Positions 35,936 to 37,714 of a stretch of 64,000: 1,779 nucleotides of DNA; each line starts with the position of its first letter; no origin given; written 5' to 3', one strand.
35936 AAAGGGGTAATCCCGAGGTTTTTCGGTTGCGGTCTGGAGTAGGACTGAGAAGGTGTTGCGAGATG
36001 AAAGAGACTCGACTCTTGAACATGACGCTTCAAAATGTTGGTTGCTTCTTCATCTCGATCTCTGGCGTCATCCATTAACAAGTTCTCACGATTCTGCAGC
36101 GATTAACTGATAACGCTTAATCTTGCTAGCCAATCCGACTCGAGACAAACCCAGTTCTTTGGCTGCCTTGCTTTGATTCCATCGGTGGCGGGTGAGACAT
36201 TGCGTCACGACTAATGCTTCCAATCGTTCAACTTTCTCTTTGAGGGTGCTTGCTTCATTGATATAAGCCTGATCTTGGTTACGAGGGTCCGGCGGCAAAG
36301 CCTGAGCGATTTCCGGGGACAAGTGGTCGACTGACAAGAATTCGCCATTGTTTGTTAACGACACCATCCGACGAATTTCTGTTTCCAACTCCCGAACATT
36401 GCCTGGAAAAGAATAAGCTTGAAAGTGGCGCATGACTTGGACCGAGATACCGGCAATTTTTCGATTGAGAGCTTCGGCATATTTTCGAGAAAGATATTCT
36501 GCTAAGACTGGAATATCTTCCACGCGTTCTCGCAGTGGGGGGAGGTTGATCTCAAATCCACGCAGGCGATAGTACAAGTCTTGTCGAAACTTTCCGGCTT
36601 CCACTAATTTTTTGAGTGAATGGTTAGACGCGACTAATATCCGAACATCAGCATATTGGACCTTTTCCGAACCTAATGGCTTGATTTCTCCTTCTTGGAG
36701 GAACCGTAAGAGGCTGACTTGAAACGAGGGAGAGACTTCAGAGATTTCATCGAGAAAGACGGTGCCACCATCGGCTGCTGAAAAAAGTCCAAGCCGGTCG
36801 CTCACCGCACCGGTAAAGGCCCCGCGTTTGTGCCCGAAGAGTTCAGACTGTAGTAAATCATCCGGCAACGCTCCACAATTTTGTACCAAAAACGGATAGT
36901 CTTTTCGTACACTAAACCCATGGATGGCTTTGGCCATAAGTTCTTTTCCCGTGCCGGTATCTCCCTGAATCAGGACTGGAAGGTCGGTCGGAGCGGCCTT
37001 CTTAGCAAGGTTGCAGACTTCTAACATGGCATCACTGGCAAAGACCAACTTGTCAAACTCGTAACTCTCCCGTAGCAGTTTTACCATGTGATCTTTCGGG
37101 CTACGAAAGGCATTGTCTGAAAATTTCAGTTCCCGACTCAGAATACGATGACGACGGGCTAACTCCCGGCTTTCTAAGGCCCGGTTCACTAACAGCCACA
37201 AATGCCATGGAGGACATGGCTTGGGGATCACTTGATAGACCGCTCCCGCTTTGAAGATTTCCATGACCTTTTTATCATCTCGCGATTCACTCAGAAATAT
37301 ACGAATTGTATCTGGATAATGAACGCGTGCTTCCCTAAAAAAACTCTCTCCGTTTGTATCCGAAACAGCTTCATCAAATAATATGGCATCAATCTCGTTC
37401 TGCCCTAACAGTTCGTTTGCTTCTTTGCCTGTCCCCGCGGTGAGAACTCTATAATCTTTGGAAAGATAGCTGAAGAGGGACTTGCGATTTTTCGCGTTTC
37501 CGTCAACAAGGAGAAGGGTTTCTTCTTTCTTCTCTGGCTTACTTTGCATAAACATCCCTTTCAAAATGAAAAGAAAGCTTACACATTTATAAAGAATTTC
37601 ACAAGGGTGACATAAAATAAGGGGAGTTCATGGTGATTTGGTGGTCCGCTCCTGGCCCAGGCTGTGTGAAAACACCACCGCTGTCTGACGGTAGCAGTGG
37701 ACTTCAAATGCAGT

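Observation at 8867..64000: Proliferating 191-bp MITE with 12-bp TIRs and exact 5-bp target-site duplications (nine copies in 64 kb)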

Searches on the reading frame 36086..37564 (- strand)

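Call 18: search_protein_families(library=pfam, proteins=[window:36086-37564:-])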
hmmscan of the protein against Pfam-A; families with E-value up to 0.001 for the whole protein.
window:36086-37564:- (492 aa): 8 families
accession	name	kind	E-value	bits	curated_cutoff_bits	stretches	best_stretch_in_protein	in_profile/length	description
PF00158.32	Sigma54_activat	-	1.2e-63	214.3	20.2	1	174-339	2-167/168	Sigma-54 interaction domain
PF25601.1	AAA_lid_14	-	6.9e-22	77.5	27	1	345-429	1-84/87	AAA+ ATPase lid domain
PF14532.12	Sigma54_activ_2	-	9.4e-20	71.7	25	1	177-344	4-138/138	Sigma-54 interaction domain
PF02954.25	HTH_8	-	1.8e-11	44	22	1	445-485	2-42/42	Bacterial regulatory protein, Fis family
PF00072.30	Response_reg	-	2.4e-11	44.2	30.2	1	18-122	2-106/111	Response regulator receiver domain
PF07728.20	AAA_5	-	4e-07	30.6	22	1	196-315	1-123/139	AAA domain (dynein-related subfamily)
PF07724.20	AAA_2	-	9.1e-05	23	27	1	197-324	6-134/166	AAA domain (Cdc48 subfamily)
PF18024.7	HTH_50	-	0.00042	20.4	27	0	440-487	3-49/50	Helix-turn-helix domain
